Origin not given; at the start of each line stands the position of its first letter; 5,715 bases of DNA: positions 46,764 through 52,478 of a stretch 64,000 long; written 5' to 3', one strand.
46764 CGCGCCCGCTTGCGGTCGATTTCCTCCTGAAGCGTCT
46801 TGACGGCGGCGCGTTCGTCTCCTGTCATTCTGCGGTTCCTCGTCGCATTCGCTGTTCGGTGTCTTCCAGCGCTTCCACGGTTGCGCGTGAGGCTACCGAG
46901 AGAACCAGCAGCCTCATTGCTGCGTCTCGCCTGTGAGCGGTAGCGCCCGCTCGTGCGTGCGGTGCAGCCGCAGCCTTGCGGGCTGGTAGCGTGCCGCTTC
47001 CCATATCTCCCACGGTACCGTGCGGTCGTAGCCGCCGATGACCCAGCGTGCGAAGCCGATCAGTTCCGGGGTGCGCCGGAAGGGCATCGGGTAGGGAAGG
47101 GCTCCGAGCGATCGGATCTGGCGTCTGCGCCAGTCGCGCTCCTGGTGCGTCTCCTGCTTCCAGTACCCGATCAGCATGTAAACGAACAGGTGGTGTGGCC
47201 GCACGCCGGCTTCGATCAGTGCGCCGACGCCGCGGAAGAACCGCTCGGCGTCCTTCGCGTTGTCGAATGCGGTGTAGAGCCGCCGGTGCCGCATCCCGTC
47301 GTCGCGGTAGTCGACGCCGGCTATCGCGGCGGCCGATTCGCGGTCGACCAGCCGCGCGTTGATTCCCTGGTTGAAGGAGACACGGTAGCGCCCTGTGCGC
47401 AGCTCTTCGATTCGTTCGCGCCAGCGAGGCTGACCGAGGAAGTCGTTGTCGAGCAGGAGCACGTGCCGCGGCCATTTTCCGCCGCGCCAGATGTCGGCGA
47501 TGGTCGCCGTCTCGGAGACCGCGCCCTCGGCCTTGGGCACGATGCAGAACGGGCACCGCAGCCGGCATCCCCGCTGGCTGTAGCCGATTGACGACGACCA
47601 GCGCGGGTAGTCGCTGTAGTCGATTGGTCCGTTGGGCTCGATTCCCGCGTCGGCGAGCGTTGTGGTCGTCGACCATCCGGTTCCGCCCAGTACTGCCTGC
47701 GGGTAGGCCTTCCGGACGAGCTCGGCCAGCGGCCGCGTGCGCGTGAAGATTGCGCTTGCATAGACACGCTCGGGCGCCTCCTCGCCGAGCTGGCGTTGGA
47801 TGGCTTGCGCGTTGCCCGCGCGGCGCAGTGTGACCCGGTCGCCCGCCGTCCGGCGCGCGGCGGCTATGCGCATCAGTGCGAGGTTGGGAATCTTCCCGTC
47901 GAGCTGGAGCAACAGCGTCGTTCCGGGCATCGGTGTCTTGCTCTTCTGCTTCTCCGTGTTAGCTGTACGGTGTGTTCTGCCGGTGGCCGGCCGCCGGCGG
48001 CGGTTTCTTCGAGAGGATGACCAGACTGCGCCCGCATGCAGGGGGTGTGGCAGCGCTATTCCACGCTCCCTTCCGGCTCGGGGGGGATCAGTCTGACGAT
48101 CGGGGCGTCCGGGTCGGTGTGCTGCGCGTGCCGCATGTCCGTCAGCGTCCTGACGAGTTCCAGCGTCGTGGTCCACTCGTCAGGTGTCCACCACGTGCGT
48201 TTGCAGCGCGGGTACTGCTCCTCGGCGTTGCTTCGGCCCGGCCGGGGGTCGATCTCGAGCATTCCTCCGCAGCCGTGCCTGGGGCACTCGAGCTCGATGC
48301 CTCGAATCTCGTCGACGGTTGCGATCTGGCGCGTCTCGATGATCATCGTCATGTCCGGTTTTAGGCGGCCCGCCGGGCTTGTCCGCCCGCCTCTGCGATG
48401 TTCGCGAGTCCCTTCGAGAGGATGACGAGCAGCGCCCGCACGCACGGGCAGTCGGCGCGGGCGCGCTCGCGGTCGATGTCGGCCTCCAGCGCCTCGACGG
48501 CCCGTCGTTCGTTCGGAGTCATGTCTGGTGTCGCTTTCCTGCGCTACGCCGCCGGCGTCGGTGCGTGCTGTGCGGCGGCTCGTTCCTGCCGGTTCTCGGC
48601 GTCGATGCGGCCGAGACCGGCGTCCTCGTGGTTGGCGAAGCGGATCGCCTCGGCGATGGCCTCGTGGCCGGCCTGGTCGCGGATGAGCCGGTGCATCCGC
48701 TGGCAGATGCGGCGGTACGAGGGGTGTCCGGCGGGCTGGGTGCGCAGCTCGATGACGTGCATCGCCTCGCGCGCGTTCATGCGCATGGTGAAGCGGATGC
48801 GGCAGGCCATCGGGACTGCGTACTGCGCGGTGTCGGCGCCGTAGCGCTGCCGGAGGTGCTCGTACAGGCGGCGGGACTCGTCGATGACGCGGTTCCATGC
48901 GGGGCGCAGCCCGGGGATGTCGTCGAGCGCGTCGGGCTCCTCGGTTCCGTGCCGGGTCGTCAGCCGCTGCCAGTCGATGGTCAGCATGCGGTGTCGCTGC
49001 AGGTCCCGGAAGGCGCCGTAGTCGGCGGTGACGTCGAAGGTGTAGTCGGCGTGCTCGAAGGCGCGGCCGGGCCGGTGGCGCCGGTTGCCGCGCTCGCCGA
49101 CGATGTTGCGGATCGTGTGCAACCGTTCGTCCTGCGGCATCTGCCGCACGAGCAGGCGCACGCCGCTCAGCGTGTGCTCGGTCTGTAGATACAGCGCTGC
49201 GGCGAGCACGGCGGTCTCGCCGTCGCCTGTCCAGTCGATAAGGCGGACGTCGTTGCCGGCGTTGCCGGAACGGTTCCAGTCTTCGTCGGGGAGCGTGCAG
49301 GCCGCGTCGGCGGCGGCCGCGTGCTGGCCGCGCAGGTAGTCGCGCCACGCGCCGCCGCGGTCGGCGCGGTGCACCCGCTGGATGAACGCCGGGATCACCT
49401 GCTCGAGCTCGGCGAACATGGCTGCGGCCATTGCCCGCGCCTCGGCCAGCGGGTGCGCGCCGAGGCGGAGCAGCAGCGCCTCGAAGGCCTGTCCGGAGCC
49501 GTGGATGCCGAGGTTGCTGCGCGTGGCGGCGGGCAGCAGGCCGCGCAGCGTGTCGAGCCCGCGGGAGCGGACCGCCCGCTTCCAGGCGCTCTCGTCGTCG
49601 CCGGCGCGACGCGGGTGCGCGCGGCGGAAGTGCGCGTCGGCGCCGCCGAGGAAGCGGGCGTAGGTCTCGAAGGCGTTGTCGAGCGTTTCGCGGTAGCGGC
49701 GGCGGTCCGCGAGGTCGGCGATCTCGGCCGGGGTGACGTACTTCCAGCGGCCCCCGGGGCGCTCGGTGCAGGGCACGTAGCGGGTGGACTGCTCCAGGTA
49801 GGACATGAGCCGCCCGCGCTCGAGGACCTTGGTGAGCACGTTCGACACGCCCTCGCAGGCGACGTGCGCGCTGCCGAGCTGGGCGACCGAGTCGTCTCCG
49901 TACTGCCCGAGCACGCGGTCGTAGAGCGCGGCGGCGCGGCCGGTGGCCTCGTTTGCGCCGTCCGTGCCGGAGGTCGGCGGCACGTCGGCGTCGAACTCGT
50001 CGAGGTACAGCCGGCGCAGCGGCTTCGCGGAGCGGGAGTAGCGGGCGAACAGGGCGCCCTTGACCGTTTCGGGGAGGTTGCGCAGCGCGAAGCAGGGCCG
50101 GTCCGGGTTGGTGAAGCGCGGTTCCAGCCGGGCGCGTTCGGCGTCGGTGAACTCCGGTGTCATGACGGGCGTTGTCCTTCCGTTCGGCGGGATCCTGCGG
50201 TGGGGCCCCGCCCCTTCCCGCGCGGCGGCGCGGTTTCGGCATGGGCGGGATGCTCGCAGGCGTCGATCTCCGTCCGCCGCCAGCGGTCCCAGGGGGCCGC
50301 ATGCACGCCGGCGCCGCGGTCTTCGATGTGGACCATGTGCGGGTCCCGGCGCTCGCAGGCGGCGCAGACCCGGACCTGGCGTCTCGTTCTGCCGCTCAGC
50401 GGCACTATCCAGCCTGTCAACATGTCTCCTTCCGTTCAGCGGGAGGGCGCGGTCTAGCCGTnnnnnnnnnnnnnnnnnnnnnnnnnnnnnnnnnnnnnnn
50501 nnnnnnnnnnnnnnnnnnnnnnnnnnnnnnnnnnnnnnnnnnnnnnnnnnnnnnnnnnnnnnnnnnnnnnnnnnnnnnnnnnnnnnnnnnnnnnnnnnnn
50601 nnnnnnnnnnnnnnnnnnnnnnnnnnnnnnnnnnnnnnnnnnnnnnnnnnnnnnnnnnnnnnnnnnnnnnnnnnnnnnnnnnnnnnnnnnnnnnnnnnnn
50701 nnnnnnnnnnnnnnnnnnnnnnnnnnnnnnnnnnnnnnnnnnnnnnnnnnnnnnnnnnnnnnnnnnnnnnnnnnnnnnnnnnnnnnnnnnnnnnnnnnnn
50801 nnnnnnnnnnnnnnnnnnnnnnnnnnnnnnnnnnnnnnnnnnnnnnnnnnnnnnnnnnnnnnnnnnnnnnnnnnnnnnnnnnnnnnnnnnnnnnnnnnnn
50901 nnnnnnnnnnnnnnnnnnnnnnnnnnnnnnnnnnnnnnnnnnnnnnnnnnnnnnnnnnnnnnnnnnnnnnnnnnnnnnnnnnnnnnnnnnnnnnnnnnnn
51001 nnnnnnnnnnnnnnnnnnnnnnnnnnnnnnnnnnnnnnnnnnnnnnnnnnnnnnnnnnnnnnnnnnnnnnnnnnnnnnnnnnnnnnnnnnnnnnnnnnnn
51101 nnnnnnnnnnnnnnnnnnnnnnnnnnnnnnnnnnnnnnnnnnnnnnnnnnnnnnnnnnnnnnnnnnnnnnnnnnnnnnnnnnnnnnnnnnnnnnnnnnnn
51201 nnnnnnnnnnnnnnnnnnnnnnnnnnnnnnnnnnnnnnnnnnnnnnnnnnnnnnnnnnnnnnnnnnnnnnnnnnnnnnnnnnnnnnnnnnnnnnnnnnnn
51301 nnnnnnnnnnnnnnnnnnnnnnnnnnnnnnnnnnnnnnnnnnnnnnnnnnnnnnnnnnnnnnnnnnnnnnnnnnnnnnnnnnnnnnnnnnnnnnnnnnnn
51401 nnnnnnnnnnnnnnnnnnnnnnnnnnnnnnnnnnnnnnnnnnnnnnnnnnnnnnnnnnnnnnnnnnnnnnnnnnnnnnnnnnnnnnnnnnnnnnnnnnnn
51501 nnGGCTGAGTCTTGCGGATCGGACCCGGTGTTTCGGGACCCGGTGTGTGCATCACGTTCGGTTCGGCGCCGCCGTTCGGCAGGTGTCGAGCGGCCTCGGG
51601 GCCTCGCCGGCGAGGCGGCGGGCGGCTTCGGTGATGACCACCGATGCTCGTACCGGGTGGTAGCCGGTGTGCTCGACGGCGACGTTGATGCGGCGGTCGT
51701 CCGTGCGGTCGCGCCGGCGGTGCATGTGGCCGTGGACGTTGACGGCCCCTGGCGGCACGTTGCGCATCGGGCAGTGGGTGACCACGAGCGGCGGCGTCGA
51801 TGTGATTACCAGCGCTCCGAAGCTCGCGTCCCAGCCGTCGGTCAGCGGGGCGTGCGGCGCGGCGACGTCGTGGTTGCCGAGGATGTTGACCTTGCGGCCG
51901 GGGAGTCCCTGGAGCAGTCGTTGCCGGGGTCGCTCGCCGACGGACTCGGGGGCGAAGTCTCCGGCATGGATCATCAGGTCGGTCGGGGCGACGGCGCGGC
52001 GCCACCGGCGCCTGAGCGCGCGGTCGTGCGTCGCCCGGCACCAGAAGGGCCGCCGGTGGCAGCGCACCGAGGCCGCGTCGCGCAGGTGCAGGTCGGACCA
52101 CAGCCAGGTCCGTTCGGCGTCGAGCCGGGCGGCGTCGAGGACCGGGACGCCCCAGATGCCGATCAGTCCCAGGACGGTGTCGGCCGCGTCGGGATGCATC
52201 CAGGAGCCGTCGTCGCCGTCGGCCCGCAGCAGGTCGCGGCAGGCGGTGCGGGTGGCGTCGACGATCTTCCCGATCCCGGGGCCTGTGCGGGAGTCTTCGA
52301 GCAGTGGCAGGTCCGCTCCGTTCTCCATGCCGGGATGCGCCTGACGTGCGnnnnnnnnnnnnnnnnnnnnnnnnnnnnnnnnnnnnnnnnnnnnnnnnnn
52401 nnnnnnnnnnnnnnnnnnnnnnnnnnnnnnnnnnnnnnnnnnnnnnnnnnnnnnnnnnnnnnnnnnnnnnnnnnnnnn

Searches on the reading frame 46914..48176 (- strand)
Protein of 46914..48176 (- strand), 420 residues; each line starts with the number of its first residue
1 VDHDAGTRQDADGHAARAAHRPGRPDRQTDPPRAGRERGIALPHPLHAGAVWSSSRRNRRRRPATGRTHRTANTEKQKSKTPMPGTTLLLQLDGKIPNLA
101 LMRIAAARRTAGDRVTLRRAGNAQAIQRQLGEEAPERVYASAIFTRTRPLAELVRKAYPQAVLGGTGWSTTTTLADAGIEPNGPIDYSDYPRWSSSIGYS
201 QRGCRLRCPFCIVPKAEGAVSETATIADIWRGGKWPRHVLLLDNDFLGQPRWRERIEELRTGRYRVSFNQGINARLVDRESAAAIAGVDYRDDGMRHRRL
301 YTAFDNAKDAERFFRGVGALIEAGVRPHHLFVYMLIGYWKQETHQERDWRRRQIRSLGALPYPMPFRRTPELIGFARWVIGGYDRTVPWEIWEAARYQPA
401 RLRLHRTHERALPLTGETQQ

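Call 3: search_protein_families(library=pfam, proteins=[window:46914-48176:-], max_evalue=1)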
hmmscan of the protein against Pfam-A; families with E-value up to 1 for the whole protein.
window:46914-48176:- (420 aa): 1 family
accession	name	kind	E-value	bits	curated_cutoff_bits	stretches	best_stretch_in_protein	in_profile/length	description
PF04055.27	Radical_SAM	-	0.00037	21.1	29.5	1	201-327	4-143/166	Radical SAM superfamily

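Call 5: search_protein_families(library=ncbifam, proteins=[window:46914-48176:-], max_evalue=1)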
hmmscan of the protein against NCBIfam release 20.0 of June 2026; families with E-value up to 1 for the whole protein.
window:46914-48176:- (420 aa): 4 families
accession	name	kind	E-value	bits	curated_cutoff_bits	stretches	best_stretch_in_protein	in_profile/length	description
TIGR00089.1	TIGR00089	subfamily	0.051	12.4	251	1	201-220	146-165/429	MiaB/RimO family radical SAM methylthiotransferase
TIGR02495.1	NrdG2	equivalog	0.07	12.5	131.15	1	184-213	7-35/193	anaerobic ribonucleoside-triphosphate reductase activating protein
TIGR04385.1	B12_rSAM_cofa1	equivalog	0.1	11.8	450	1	182-220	181-220/438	B12 lower ligand biosynthesis radical SAM protein BzaD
TIGR01125.1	TIGR01125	equivalog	0.25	10.3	356.95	1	202-220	144-162/432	30S ribosomal protein S12 methylthiotransferase RimO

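Call 6: search_protein_families(library=phrogs, proteins=[window:46914-48176:-], max_evalue=0.1)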
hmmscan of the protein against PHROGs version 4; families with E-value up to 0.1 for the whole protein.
window:46914-48176:- (420 aa): 1 family
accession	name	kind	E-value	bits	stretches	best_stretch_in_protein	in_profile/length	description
phrog_9298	-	other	1.2e-39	137.4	1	89-368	5-259/305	radical SAM domain protein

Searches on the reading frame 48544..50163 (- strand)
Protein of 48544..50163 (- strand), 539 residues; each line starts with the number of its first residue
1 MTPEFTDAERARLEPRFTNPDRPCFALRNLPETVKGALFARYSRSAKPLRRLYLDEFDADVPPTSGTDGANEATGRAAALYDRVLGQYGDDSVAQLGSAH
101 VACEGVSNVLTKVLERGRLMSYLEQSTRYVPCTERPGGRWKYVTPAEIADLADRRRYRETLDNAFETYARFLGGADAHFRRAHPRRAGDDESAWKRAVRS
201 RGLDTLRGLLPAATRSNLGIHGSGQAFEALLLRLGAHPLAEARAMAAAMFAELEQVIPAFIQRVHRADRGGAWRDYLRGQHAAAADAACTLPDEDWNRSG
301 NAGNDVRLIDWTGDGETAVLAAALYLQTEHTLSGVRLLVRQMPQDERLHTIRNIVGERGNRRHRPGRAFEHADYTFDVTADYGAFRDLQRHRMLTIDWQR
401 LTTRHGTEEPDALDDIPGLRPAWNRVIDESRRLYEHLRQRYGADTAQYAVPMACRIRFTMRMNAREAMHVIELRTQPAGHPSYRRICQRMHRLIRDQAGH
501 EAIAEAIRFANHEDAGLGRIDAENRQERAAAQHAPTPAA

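Call 20: search_protein_families(library=pfam, proteins=[window:48544-50163:-], max_evalue=0.01)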
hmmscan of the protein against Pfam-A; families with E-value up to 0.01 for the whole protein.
window:48544-50163:- (539 aa): 1 family
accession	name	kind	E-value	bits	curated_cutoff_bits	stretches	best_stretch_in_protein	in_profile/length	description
PF02511.20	Thy1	-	2.6e-48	164.8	24.8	2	307-497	1-188/191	Thymidylate synthase complementing protein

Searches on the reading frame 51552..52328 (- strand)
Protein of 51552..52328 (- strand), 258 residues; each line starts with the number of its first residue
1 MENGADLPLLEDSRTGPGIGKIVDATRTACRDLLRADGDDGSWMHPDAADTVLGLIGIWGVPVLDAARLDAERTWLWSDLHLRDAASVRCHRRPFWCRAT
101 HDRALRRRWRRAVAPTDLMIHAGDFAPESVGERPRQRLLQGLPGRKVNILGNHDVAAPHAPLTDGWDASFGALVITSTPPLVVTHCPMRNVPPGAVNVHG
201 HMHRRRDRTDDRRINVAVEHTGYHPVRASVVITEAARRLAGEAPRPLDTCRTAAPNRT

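Call 21: search_protein_families(library=pfam, proteins=[window:51552-52328:-], max_evalue=0.01)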
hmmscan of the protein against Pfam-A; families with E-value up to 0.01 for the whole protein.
window:51552-52328:- (258 aa): 2 families
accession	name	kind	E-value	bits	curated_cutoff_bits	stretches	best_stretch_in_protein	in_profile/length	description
PF00149.33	Metallophos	-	0.00041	21.3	21.5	1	74-176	3-86/191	Calcineurin-like phosphoesterase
PF12850.12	Metallophos_2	-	0.00089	19.7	27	1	100-212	9-126/154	Calcineurin-like phosphoesterase superfamily domain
